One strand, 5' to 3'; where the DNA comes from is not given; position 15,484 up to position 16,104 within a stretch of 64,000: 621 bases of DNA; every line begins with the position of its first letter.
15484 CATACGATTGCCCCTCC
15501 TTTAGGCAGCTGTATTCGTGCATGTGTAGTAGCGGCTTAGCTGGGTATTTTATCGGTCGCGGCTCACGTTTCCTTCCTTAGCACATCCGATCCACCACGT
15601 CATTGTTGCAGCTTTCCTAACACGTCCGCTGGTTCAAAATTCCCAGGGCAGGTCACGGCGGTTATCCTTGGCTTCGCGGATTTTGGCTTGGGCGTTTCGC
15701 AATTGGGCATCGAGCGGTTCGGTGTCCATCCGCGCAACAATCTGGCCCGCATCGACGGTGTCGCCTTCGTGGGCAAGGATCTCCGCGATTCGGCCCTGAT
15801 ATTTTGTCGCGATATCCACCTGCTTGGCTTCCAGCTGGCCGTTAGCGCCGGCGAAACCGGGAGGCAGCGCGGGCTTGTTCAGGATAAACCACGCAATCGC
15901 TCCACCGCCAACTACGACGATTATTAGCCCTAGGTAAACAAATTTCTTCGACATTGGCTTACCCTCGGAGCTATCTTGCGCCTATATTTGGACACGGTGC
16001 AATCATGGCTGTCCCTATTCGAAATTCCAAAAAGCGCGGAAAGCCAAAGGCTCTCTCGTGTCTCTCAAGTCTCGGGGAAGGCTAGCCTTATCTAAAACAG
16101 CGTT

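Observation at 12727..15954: tRNA-Ala-flanked low-GC islet: ASH-repeat surface protein + secreted protein, with a truncated HlyD-family gene on the far side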

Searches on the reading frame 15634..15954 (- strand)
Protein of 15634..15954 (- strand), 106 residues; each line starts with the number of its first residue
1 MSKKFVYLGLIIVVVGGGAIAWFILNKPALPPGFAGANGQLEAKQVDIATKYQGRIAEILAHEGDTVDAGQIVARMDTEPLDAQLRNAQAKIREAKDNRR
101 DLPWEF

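Call 8: search_protein_families(library=pfam, proteins=[window:15634-15954:-], max_evalue=0.01)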
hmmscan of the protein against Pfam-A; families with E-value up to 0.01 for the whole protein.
window:15634-15954:- (106 aa): 1 family
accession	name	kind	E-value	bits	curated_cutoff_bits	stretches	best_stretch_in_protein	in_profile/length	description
PF00364.28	Biotin_lipoyl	-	0.00016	21.9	22.1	1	45-76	42-73/73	Biotin-requiring enzyme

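Call 19: find_homologous_proteins(query=window:15634-15954:-)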
Query window:15634-15954:- (106 aa): 53 proteins with E <= 0.001 among 63 candidates.
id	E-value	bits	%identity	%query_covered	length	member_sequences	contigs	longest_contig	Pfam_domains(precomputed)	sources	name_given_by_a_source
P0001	4.3e-63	228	100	100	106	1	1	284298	-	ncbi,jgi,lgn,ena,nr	ncbi:MAG TPA: biotin/lipoyl-binding protein [Candidatus Binataceae bacterium]|nr:biotin/lipoyl-bindi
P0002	4.4e-44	167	76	94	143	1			-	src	-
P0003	1.1e-43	166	73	100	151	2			PF25876.1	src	-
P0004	1.6e-43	165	77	94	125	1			-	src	-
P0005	2.0e-42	162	72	100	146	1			PF25876.1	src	-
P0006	2.2e-42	161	74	94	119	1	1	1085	-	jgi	-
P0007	3.2e-42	161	74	92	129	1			-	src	-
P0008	1.0e-41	159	76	93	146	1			-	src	-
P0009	1.2e-41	159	75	94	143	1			PF25876.1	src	-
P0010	7.1e-41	157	70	94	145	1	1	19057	PF25876.1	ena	-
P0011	1.7e-40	155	71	94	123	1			-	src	-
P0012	2.5e-40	155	75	94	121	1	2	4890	-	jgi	jgi:HlyD family secretion protein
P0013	7.2e-40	153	75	91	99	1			PF00364.29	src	-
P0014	7.4e-40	153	73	94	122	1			-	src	-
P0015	1.3e-39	152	69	96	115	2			-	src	-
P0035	2.1e-36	142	70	93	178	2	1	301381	-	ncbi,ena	-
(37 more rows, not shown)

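Call 22: find_encoding_contigs(protein=P0035, flank=10000, max_places=3)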
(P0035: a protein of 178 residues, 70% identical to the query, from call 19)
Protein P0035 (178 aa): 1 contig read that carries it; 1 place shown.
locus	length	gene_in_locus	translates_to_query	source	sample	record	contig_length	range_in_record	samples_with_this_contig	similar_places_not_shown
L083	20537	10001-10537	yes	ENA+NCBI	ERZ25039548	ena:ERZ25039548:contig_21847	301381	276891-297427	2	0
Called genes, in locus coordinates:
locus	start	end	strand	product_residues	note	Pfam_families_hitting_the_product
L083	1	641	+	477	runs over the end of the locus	PF10009:DUF2252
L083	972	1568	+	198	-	-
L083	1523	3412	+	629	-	PF22422:MGH1-like_GH, PF03200:Glyco_hydro_63 (weak), PF22422:MGH1-like_GH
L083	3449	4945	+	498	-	PF00128:Alpha-amylase (weak)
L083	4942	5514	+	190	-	-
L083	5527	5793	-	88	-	PF00725:3HCDH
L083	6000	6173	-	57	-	-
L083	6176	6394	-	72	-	PF02656:DUF202 (weak)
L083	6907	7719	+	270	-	-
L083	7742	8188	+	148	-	PF08447:PAS_3, PF07730:HisKA_3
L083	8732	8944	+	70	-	PF00072:Response_reg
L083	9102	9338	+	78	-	PF08281:Sigma70_r4_2 (faint), PF00196:GerE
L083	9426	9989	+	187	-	PF00072:Response_reg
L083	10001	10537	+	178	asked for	-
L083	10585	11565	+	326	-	-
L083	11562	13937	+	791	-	PF00005:ABC_tran, PF13304:AAA_21 (weak), PF12679:ABC2_membrane_2, PF12698:ABC2_membrane_3, PF01061:ABC2_membrane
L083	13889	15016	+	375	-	PF12679:ABC2_membrane_2, PF12698:ABC2_membrane_3, PF01061:ABC2_membrane, PF12730:ABC2_membrane_4 (weak)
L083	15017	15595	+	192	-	PF02321:OEP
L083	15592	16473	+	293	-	PF02321:OEP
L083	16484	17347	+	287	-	PF03976:PPK2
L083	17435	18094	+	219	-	PF00857:Isochorismatase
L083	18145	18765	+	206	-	PF11392:AllH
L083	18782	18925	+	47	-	-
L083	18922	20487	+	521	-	PF27530:HMA_AllF_N, PF02629:CoA_binding, PF00549:Ligase_CoA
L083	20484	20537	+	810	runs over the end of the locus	PF06545:AllG, PF00696:AA_kinase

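Call 23: find_encoding_contigs(protein=P0010, flank=10000, max_places=3)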
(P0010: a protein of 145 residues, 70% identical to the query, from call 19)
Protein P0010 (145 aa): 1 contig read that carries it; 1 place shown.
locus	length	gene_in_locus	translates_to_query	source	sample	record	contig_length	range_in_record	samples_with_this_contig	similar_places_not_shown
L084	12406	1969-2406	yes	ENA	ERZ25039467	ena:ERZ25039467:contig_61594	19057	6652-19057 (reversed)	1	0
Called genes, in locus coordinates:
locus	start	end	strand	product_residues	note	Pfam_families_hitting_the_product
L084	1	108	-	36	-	?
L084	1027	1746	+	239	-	PF23914:TPR_CcmH_CycH (faint), PF07719:TPR_2 (faint), PF13176:TPR_7 (faint), PF13424:TPR_12 (faint), PF13428:TPR_14 (faint), PF00515:TPR_1 (faint), PF13414:TPR_11 (weak), PF13432:TPR_16, +4 more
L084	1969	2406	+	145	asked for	PF25876:HH_MFP_RND (faint)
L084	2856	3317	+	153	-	PF00005:ABC_tran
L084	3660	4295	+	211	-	PF00005:ABC_tran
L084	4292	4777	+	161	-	-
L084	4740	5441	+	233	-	PF12698:ABC2_membrane_3 (faint)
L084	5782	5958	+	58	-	-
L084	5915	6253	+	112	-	-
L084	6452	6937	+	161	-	PF01061:ABC2_membrane, PF12698:ABC2_membrane_3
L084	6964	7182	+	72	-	-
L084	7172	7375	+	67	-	PF02321:OEP (weak)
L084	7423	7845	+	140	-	PF02321:OEP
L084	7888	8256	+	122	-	PF02321:OEP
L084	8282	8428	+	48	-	-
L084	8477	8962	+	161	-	PF03976:PPK2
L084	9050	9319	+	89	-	PF03976:PPK2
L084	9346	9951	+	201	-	-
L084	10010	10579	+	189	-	PF04366:Ysc84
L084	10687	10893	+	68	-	-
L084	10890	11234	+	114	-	PF22016:DUF6933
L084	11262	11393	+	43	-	-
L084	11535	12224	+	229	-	-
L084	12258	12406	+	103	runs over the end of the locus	PF02656:DUF202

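Call 24: find_encoding_contigs(protein=P0001, flank=10000, max_places=8)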
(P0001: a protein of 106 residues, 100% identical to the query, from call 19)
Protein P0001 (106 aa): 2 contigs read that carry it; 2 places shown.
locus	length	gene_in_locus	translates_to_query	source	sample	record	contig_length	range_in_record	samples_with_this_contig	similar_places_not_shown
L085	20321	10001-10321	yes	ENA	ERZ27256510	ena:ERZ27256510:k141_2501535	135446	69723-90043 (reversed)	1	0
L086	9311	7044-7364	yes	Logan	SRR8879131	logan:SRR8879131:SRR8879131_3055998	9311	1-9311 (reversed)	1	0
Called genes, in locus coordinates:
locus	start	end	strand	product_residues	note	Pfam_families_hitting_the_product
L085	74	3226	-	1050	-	PF00873:ACR_tran, PF03176:MMPL (faint)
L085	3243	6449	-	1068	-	PF00873:ACR_tran, PF03176:MMPL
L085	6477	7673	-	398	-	PF25917:BSH_RND, PF25973:BSH_CzcB (weak), PF25876:HH_MFP_RND, PF25885:HH_EMRA (weak), PF25944:Beta-barrel_RND, PF25967:RND-MFP_C, PF25989:YknX_C (weak)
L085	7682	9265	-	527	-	PF02321:OEP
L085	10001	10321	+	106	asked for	-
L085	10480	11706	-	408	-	-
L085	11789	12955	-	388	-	PF15780:ASH (faint), PF22073:Cep192_D4 (weak)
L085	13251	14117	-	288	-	PF00483:NTP_transferase, PF12804:NTP_transf_3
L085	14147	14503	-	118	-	PF21157:DksA_N, PF01258:zf-dskA_traR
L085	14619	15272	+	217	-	PF13353:Fer4_12 (weak), PF04055:Radical_SAM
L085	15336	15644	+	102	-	-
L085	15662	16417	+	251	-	PF14023:Bestrophin-like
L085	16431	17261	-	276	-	PF00561:Abhydrolase_1, PF12146:Hydrolase_4, PF12697:Abhydrolase_6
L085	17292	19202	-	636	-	PF13623:SurA_N_2, PF13624:SurA_N_3, PF13145:Rotamase_2, PF13616:Rotamase_3, PF00639:Rotamase, PF13145:Rotamase_2 (weak)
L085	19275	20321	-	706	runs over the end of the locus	PF13428:TPR_14 (faint), PF24575:TPR_Slam (faint), PF07719:TPR_2 (faint), PF13174:TPR_6 (faint), PF13181:TPR_8 (faint), PF23914:TPR_CcmH_CycH (weak), PF13432:TPR_16 (weak), PF14559:TPR_19 (weak), +4 more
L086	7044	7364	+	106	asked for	-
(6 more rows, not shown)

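Call 52: search_protein_families(library=ncbifam, proteins=[window:15634-15954:-], max_evalue=0.01)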
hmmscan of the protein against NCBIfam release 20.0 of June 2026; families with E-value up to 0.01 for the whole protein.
window:15634-15954:- (106 aa): 15 families
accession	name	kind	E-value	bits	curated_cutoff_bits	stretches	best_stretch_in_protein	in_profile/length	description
NF002939.0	PRK03598.1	equivalog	1.6e-11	44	393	1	4-97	4-96/332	secretion protein HlyD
TIGR01730.1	RND_mfp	subfamily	1.9e-11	43.5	94.9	1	38-97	18-78/322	efflux RND transporter periplasmic adaptor subunit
NF007785.0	PRK10476.1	equivalog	2.6e-08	33.1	376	1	11-97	17-100/347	multidrug transporter subunit MdtN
TIGR03794.1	NHLM_micro_HlyD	equivalog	3.4e-08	32.8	156.2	1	12-102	27-115/421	NHLP bacteriocin system secretion protein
TIGR00998.1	8a0101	subfamily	4.4e-07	29.2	390.8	1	3-95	2-92/334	EmrA/EmrK family multidrug efflux transporter periplasmic adaptor subunit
TIGR01843.1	type_I_hlyD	subfamily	7.3e-07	28.5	208.65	1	50-98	48-96/422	HlyD family type I secretion periplasmic adaptor subunit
TIGR02971.1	heterocyst_DevB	subfamily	4.5e-06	26.3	129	1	52-97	23-69/327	ABC exporter membrane fusion protein, DevB family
NF008606.0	PRK11578.1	equivalog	7.8e-05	21.9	342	1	37-100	52-116/371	macrolide transporter subunit MacA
NF045904.1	RND-peri-MexE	equivalog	7.9e-05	21.7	714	1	38-99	55-117/390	multidrug efflux RND transporter periplasmic adaptor subunit MexE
NF004309.0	PRK05704.1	equivalog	0.00023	20.7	449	1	45-95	45-95/408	2-oxoglutarate dehydrogenase complex dihydrolipoyllysine-residue succinyltransferase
NF008589.1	PRK11556.1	equivalog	0.00028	19.9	391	1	41-98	80-135/392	MdtA/MuxA family multidrug efflux RND transporter periplasmic adaptor subunit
NF005457.0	PRK07051.1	equivalog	0.0016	18.5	87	1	47-77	49-79/80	acetyl-CoA carboxylase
NF008814.0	PRK11854.1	equivalog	0.0023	16.4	722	1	49-89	151-191/637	pyruvate dehydrogenase complex dihydrolipoyllysine-residue acetyltransferase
TIGR01347.1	sucB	equivalog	0.004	16.4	378.65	1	45-96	43-94/404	dihydrolipoyllysine-residue succinyltransferase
NF007132.1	PRK09578.1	equivalog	0.0073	15.1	512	1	38-99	57-119/396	MexX/AxyX family multidrug efflux RND transporter periplasmic adaptor subunit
